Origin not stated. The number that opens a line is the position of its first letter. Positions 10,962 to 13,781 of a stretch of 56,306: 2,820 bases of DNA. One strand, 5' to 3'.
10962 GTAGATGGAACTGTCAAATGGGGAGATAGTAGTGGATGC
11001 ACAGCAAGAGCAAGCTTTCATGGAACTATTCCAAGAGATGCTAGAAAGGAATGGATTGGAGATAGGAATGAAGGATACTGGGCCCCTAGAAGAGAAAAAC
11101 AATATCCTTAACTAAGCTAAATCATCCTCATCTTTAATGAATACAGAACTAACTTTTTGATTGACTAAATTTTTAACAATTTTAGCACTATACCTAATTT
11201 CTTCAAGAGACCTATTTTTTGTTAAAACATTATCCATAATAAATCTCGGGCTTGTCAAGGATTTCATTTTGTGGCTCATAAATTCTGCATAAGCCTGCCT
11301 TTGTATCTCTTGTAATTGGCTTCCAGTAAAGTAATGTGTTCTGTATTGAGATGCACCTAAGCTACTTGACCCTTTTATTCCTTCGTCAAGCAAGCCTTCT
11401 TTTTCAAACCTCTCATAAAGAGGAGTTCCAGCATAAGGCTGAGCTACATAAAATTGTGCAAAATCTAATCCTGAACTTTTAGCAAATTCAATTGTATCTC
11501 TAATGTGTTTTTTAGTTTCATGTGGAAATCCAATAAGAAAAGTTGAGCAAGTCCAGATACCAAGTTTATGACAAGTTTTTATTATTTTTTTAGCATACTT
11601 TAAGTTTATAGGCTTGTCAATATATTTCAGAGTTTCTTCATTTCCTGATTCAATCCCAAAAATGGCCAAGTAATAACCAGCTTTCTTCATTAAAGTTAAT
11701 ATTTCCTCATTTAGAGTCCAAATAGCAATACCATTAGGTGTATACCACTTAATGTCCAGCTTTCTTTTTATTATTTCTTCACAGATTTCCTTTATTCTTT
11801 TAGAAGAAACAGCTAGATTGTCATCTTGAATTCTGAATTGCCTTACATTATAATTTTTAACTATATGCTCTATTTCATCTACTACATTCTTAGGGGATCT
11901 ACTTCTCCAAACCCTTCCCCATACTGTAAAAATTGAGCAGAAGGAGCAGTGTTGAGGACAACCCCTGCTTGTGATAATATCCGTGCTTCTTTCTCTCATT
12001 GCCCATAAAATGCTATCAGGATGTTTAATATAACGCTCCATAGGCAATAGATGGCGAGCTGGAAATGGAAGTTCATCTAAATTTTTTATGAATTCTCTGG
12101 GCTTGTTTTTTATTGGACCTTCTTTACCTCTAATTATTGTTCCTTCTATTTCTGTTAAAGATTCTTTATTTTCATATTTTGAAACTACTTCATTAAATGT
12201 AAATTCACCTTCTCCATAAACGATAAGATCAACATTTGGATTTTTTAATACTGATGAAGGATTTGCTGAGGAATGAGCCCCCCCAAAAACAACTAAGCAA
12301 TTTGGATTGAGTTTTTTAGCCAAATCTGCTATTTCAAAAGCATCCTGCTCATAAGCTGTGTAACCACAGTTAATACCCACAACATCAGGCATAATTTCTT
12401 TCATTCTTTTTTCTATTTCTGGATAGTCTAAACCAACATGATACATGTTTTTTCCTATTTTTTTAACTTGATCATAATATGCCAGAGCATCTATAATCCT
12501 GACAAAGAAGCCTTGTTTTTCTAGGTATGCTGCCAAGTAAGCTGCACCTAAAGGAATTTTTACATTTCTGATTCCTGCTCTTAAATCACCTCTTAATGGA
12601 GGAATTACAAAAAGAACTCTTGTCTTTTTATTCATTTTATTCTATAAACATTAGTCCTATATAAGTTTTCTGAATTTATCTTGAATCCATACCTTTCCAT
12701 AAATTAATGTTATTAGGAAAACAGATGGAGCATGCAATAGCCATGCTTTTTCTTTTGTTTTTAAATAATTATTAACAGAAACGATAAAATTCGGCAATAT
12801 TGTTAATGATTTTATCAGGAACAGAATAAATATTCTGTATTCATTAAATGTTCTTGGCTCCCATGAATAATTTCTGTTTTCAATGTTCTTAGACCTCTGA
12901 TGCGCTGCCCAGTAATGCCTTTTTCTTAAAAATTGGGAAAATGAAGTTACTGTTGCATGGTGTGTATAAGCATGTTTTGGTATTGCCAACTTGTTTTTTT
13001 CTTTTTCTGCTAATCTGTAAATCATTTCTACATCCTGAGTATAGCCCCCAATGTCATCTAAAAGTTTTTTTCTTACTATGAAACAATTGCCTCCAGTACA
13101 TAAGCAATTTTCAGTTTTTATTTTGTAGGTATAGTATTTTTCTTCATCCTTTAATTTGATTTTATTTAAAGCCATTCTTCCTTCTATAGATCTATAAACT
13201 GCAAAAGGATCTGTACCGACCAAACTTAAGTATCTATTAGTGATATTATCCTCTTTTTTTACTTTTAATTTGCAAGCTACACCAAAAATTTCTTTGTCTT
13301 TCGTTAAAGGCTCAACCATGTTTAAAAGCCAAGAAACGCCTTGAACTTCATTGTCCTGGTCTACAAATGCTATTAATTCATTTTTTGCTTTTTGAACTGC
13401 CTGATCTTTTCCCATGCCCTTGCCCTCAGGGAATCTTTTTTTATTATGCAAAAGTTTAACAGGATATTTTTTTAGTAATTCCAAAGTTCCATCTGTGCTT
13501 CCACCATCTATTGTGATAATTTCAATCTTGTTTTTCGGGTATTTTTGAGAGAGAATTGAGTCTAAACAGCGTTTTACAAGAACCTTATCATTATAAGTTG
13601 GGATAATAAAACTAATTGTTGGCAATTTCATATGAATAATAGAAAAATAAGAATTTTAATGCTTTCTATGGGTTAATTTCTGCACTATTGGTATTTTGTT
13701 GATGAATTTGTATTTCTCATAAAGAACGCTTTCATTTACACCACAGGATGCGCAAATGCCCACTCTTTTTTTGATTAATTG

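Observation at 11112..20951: Nine-gene lipid-linked glycan operon with two B12-radical-SAM enzymes and a SPASM radical-SAM enzyme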

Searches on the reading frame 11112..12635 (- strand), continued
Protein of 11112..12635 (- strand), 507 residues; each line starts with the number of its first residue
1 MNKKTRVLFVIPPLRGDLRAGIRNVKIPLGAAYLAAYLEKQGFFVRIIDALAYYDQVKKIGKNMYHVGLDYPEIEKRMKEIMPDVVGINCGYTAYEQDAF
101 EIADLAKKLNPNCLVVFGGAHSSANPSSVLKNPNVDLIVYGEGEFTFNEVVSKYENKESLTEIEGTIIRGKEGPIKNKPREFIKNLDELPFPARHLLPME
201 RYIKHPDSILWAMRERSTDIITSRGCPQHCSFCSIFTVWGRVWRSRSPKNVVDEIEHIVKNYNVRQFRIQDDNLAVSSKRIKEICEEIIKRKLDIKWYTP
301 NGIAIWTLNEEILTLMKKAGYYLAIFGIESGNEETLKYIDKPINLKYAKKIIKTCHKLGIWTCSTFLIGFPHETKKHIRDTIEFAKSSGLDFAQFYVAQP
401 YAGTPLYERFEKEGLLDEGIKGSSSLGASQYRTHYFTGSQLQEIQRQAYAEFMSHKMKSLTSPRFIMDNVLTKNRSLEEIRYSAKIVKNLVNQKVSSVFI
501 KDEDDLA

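Call 56: predict_structure(alignment_id=A2)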
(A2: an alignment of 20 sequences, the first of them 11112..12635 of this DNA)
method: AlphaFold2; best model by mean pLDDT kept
length: 507 residues; sequences in the alignment: 20
mean_pLDDT: 90.8   pTM: 0.89
mean pLDDT of the five models: 90.8, 90.2, 88.8, 88.3, 87.5
residues with pLDDT >= 90: 358; 70-90: 129; 50-70: 15; < 50: 5
segments of 3 or more residues with pLDDT < 50: none
pLDDT, mean of each block of 10 residues (from residue 1): 83 89 87 97 97 93 91 98 96 90 98 95 92 96 95 96 96 94 93 96 85 91 87 81 92 97 95 85 98 96 91 98 94 95 94 96 94 97 96 91 89 85 76 92 92 89 85 91 85 59 49
secondary structure, 60 per line:
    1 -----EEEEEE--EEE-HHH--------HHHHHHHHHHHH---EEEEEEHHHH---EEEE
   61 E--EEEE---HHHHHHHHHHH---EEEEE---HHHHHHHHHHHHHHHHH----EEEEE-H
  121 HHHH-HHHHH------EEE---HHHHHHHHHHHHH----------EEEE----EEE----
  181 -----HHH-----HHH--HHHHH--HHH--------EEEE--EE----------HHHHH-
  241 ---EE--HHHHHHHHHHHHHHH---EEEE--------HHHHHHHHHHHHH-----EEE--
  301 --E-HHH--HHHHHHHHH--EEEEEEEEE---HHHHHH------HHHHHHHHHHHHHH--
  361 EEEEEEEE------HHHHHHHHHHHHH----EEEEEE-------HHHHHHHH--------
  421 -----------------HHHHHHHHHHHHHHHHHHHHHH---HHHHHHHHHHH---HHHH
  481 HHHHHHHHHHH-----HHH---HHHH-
elements in order: E6-11 E14-16 H29-40 E44-49 H50-53 E57-61 E64-67 H71-81 E85-89 H93-109 E114-118 H120-124 H126-130 E137-139 H143-155 E166-169 E174-176 H199-203 E217-220 H235-239 H248-262 E266-269 H278-290 E296-298 H310-318 E321-329 H333-338 H345-358 E361-368 H375-387 E392-397 H405-412 H438-459 H463-473 H477-491 H503-506

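Call 64: fold_search(model_id=the predicted structure, library=pdb)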
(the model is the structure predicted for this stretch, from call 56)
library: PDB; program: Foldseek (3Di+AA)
matches with E <= 10: 1572; with E <= 0.001: 109
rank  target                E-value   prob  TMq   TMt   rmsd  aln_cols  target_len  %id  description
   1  9ccb                  5.7e-25  1.00  0.63  0.76   6.3       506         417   19  X-ray crystal structure of methyl-coenzyme M reductase glutamine methylase (MgmA) from Methanothermobacter marburgensis  (released 2025-01-01)
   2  6wtf_A                1.4e-23  1.00  0.66  0.62   4.1       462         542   18  Structure of radical S-adenosylmethionine methyltransferase, TsrM, from Kitasatospora setae with tryptophan substrate  (released 2020-12-23)
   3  6wte_A                1.7e-23  1.00  0.63  0.57   8.3       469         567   18  Structure of radical S-adenosylmethionine methyltransferase, TsrM, from Kitasatospora setae with cobalamin and [4Fe-4S (released 2020-12-23)
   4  6wtf_B                1.5e-22  1.00  0.70  0.66   7.2       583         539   16  Structure of radical S-adenosylmethionine methyltransferase, TsrM, from Kitasatospora setae with tryptophan substrate  (released 2020-12-23)
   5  6wte_B                1.6e-22  1.00  0.66  0.63   4.1       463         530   17  Structure of radical S-adenosylmethionine methyltransferase, TsrM, from Kitasatospora setae with cobalamin and [4Fe-4S (released 2020-12-23)
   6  5ul4                  5.3e-22  1.00  0.66  0.48   8.3       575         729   17  Structure of Cobalamin-dependent S-adenosylmethionine radical enzyme OxsB with aqua-cobalamin and S-adenosylmethionine b (released 2017-04-19)
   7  6fd2_B                7.1e-22  1.00  0.68  0.75   7.2       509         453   19  Radical SAM 1,2-diol dehydratase AprD4 in complex with its substrate paromamine (released 2018-01-17)
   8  6fd2_A                9.5e-22  1.00  0.67  0.74   7.6       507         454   18  Radical SAM 1,2-diol dehydratase AprD4 in complex with its substrate paromamine (released 2018-01-17)
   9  7kdx_B                9.5e-22  1.00  0.67  0.53   8.4       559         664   18  Crystal structure of Streptomyces tokunonesis TokK with hydroxycobalamin, 5'-deoxyadenosine, and methionine (released 2022-01-12)
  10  7kdy_A                3.8e-21  1.00  0.67  0.53   8.1       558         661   18  Crystal structure of Streptomyces tokunonesis TokK with hydroxycobalamin, 5'-deoxyadenosine, methionine, and (2R)-pant (released 2022-01-12)
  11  5ul3                  5.1e-21  1.00  0.67  0.48   8.2       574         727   17  Structure of Cobalamin-dependent S-adenosylmethionine radical enzyme OxsB with aqua-cobalamin bound (released 2017-04-19)
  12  7kdy_B                1.0e-20  1.00  0.68  0.53   8.5       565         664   18  Crystal structure of Streptomyces tokunonesis TokK with hydroxycobalamin, 5'-deoxyadenosine, methionine, and (2R)-pant (released 2022-01-12)
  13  5ul2                  3.8e-20  1.00  0.67  0.48   8.0       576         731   18  Structure of Apo, SeMet-labeled Cobalamin-dependent S-adenosylmethionine radical enzyme OxsB (released 2017-04-19)
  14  7kdx_A                3.8e-20  1.00  0.65  0.51   8.7       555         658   18  Crystal structure of Streptomyces tokunonesis TokK with hydroxycobalamin, 5'-deoxyadenosine, and methionine (released 2022-01-12)
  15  9n1d                  1.5e-19  1.00  0.67  0.55  10.1       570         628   15  Crystal structure of CysS from Corallococcus sp. CA054B with 5'-deoxyadenosine and methionine bound (released 2026-01-28)
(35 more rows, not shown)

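Call 79: search_protein_families(library=pfam, proteins=[L146:1393-2412:+, L146:2427-3290:+, L146:3224-4375:+, L146:4353-6158:+, L146:6159-7334:+, L146:8083-9147:+, L146:9680-11179:+, L146:11835-12857:+, L146:12799-13989:+, L146:13958-15067:+], max_evalue=0.0001)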
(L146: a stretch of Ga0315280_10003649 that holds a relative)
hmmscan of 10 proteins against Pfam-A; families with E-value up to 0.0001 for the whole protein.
L146:1393-2412:+ (339 aa): 3 families
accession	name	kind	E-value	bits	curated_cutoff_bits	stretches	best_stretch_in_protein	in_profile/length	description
PF00535.33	Glycos_transf_2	-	8e-28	97.9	23.3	1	15-151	1-132/168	Glycosyl transferase family 2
PF13641.12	Glyco_tranf_2_3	-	6.8e-14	52.9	27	1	14-128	3-125/230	Glycosyltransferase like family 2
PF10111.15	Glyco_tranf_2_2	-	4.7e-05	23.5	27.3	1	15-109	1-102/276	Glycosyltransferase like family 2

L146:2427-3290:+ (287 aa): 6 families
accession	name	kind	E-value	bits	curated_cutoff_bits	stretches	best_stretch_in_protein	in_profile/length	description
PF13489.12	Methyltransf_23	-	1e-17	64.8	27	1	82-236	11-161/164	Methyltransferase domain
PF08241.18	Methyltransf_11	-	4.4e-16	59.7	21.2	1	98-185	1-95/95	Methyltransferase domain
PF13649.12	Methyltransf_25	-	2.1e-10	41.6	27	1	98-181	2-97/97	Methyltransferase domain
PF08242.18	Methyltransf_12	-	5.8e-10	40.2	30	1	98-183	1-98/98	Methyltransferase domain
PF13847.12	Methyltransf_31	-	7.9e-10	39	27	1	96-202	6-119/145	Methyltransferase domain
PF05219.18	DREV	-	1.8e-06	27.8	26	1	95-192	96-193/265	DREV methyltransferase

L146:3224-4375:+ (383 aa): 4 families
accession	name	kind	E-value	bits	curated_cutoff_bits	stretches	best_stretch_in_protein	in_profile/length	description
PF00535.33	Glycos_transf_2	-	2.9e-26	92.9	23.3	1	44-218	1-167/168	Glycosyl transferase family 2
PF13641.12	Glyco_tranf_2_3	-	2.1e-15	57.8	27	1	43-267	3-223/230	Glycosyltransferase like family 2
PF13632.12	Glyco_trans_2_3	-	3.9e-07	30.5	27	1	134-308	11-180/198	Glycosyl transferase family group 2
PF10111.15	Glyco_tranf_2_2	-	1.2e-06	28.7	27.3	1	68-256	25-217/276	Glycosyltransferase like family 2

L146:4353-6158:+ (601 aa): 1 family
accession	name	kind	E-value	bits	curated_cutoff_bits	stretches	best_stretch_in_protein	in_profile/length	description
PF06728.19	PIG-U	-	7.2e-10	38.9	24.5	1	95-246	78-243/378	GPI transamidase subunit PIG-U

L146:6159-7334:+ (391 aa): 0 families

L146:8083-9147:+ (354 aa): 4 families
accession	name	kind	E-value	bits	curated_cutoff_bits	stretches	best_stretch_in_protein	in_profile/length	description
PF00535.33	Glycos_transf_2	-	9.5e-34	117.2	23.3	1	17-191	1-167/168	Glycosyl transferase family 2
PF13641.12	Glyco_tranf_2_3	-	2.3e-21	77.3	27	1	14-233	1-216/230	Glycosyltransferase like family 2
PF13632.12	Glyco_trans_2_3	-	9.2e-11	42.4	27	1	97-297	1-180/198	Glycosyl transferase family group 2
PF10111.15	Glyco_tranf_2_2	-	5.3e-08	33.1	27.3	1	24-236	10-224/276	Glycosyltransferase like family 2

L146:9680-11179:+ (499 aa): 2 families
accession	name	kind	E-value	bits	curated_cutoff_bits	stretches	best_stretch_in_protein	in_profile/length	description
PF04055.27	Radical_SAM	-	5.4e-20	72.7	29.5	1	227-392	1-166/166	Radical SAM superfamily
PF02310.24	B12-binding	-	1.4e-09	38.2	32.1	1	63-159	25-120/121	B12 binding domain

L146:11835-12857:+ (340 aa): 9 families
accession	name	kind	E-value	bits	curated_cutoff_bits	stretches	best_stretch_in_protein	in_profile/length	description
PF16363.11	GDP_Man_Dehyd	-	2e-63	215.3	27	1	19-324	1-332/332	GDP-mannose 4,6 dehydratase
PF01370.27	Epimerase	-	3.8e-52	177.5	20.9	1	18-252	1-239/240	NAD dependent epimerase/dehydratase family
PF04321.23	RmlD_sub_bind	-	8.9e-21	74.6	27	1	16-325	1-282/287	RmlD substrate binding domain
PF01073.25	3Beta_HSD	-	4.9e-18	65.6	22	1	19-259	1-255/280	3-beta hydroxysteroid dehydrogenase/isomerase family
PF07993.18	NAD_binding_4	-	2.4e-12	47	20.1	1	20-202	1-217/258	Male sterility protein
PF13460.12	NAD_binding_10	-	4.7e-09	36.8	27.2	1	22-189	1-143/184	NAD(P)H-binding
PF02719.21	Polysacc_synt_2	-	4.4e-08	33.1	20.2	1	18-128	1-120/293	Polysaccharide biosynthesis protein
PF05368.20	NmrA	-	1.2e-06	28.8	27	1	17-150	4-120/298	NmrA-like family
PF00106.31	adh_short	-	7.9e-06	25.9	26.6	1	17-88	2-75/195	short chain dehydrogenase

L146:12799-13989:+ (396 aa): 5 families
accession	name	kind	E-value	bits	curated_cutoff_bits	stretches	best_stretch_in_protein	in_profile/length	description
PF00534.26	Glycos_transf_1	-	1.3e-41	142.5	26.4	1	203-363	3-169/172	Glycosyl transferases group 1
PF13692.12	Glyco_trans_1_4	-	5.9e-34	117.8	27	1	215-352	2-142/142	Glycosyl transferases group 1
PF13439.12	Glyco_transf_4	-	6.8e-16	59.2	28.5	1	34-194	1-167/170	Glycosyltransferase Family 4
PF20706.3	GT4-conflict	-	2.5e-09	37.1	26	1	154-324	137-317/385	Family 4 Glycosyltransferase in conflict systems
PF13579.12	Glyco_trans_4_4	-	1.4e-07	32.4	29.7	1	35-153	1-104/158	Glycosyl transferase 4-like domain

L146:13958-15067:+ (369 aa): 9 families
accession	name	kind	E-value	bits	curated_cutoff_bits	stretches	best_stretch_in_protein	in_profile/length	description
PF01370.27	Epimerase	-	6.9e-54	183.2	20.9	1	24-292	1-240/240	NAD dependent epimerase/dehydratase family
PF16363.11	GDP_Man_Dehyd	-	1.8e-53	182.6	27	1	25-356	1-331/332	GDP-mannose 4,6 dehydratase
PF01073.25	3Beta_HSD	-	1.7e-20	73.6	22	1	25-272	1-223/280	3-beta hydroxysteroid dehydrogenase/isomerase family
PF07993.18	NAD_binding_4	-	6.2e-17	62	20.1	1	26-264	1-248/258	Male sterility protein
PF04321.23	RmlD_sub_bind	-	5.9e-13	49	27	1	23-228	2-154/287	RmlD substrate binding domain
PF02719.21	Polysacc_synt_2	-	9.7e-12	45.1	20.2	1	24-154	1-131/293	Polysaccharide biosynthesis protein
PF05368.20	NmrA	-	2.2e-07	31.2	27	1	21-108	2-78/298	NmrA-like family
PF13460.12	NAD_binding_10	-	5.7e-07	30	27.2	1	28-175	1-123/184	NAD(P)H-binding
PF08659.16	KR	-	8.2e-05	23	22.6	0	24-110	3-92/180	KR domain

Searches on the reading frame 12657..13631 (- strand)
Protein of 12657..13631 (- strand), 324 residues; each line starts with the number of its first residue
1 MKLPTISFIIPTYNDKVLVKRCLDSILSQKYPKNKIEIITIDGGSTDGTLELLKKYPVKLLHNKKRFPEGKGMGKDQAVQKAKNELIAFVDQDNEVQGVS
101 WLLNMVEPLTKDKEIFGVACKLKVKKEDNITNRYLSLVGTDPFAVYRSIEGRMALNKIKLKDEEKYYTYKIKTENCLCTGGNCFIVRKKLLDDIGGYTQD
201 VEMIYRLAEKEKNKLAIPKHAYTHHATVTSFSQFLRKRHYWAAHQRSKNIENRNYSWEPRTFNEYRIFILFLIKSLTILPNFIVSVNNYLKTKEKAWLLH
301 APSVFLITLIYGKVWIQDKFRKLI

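Call 4: search_protein_families(library=pfam, proteins=[window:12657-13631:-], max_evalue=0.01)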
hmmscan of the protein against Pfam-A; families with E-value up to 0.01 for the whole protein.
window:12657-13631:- (324 aa): 3 families
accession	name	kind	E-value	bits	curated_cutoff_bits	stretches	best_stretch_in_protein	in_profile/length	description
PF00535.33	Glycos_transf_2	-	9.3e-26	91.2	23.3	1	7-194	1-167/168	Glycosyl transferase family 2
PF13641.12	Glyco_tranf_2_3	-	3.3e-14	53.9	27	1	4-241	1-227/230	Glycosyltransferase like family 2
PF10111.15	Glyco_tranf_2_2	-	1.3e-05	25.3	27.3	1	7-213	1-205/276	Glycosyltransferase like family 2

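Call 6: search_protein_families(library=ncbifam, proteins=[window:12657-13631:-], max_evalue=0.001)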
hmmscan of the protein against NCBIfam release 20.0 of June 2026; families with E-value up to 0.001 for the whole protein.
window:12657-13631:- (324 aa): 22 families
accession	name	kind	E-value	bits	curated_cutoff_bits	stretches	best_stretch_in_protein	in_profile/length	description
NF041875.1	EPS_EpsD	equivalog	3.3e-18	66.2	370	1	6-97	1-93/325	exopolysaccharide biosynthesis glycosyltransferase EpsD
TIGR03965.1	mycofact_glyco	equivalog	5.2e-16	58.6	280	1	3-134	73-204/467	mycofactocin biosynthesis glycosyltransferase MftF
TIGR04283.1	glyco_like_mftF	equivalog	1.1e-13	51.3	182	1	6-212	1-174/221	TIGR04283 family arsenosugar biosynthesis glycosyltransferase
TIGR03111.1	glyc2_xrt_Gpos1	hypoth_equivalog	1.1e-13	50.8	363.95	1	2-277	47-314/439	TIGR03111 family XrtG-associated glycosyltransferase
TIGR03937.1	PgaC_IcaA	equivalog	1.5e-13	50.5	422.3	1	3-130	44-171/407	poly-beta-1,6-N-acetyl-D-glucosamine synthase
NF007482.0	PRK10073.1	equivalog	2.7e-12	46.3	423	1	4-98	6-100/334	glycosyltransferase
NF038302.1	EPS_HpsE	equivalog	3.1e-11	42.8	300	1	6-115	3-117/307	hormogonium polysaccharide biosynthesis glycosyltransferase HpsE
NF047683.1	TeichurnBiosyTuaG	equivalog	4.6e-11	42.8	400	1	4-96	6-99/252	teichuronic acid biosynthesis protein TuaG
NF050050.1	ProtGlycPglI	equivalog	6.2e-11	42.2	500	1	4-98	2-98/306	GalNAc(5)-diNAcBac-PP-undecaprenol beta-1,3-glucosyltransferase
NF010496.0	PRK13915.1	equivalog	1.4e-09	37.4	262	1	5-115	32-148/307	glucosyl-3-phosphoglycerate synthase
NF045692.1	OglycostaseCruG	equivalog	6.9e-09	35.1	600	1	3-56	40-91/386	2'-O-glycosyltransferase CruG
TIGR03469.1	HpnB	hypoth_equivalog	4.9e-08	32.4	379.25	1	3-59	43-98/386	hopene-associated glycosyltransferase HpnB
NF008558.0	PRK11498.1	equivalog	1.8e-07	29.5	992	1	3-103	272-371/872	UDP-forming cellulose synthase catalytic subunit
NF038299.1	EPS_HpsN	equivalog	2.7e-07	29.9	425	1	4-122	1-119/317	hormogonium polysaccharide biosynthesis glycosyltransferase HpsN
TIGR04195.1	S_glycosyl_SunS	equivalog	4.4e-07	29.1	350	1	3-97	56-145/421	SunS family peptide S-glycosyltransferase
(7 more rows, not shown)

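Call 70: search_solved_structures(query=window:12657-13631:-, max_evalue=0.001)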
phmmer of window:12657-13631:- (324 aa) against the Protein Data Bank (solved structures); distinct sequences matched with E-value up to 0.001: 23.
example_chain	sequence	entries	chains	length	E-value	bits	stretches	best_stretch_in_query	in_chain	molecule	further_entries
5tze_C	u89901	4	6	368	8.8e-12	47.7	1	6-96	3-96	Glycosyl transferase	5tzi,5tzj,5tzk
5tz8_A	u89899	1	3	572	1.7e-11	46.7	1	6-96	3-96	Glycosyl transferase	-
6yv7_B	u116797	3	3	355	4.7e-11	45.3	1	4-121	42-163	Glycosyl transferase, family 2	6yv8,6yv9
6yv7_A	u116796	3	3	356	4.8e-11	45.3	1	4-121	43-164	Glycosyl transferase, family 2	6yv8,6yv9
6p61_A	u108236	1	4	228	1.3e-10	43.8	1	2-98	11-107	Glycosyltransferase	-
2z87_A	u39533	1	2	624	1.7e-09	40.2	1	2-97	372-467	Chondroitin synthase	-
2z86_A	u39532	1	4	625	1.7e-09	40.1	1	2-97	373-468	Chondroitin synthase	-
5hea_A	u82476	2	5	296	9.9e-09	37.7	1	6-98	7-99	Putative glycosyltransferase (GalT1)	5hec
3bcv_A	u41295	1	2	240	7.5e-07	31.5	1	3-112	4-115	Putative glycosyltransferase protein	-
9omj_A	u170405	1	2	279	3.9e-05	25.8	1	6-60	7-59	Glycosyltransferase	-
9omh_A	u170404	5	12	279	4.1e-05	25.8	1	6-60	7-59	Glycosyltransferase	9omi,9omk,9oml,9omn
9omm_A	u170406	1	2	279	4.1e-05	25.8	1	6-60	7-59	Glycosyltransferase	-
6h1j_A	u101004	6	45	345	4.6e-05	25.6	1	5-95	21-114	Probable ss-1,3-N-acetylglucosaminyltransferase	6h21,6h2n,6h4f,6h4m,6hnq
7lby_A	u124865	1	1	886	7.8e-05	24.9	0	4-96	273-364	Cellulose synthase catalytic subunit [UDP-forming]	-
9b8v_E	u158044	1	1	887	7.9e-05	24.8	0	4-96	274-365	Cellulose synthase catalytic subunit [UDP-forming]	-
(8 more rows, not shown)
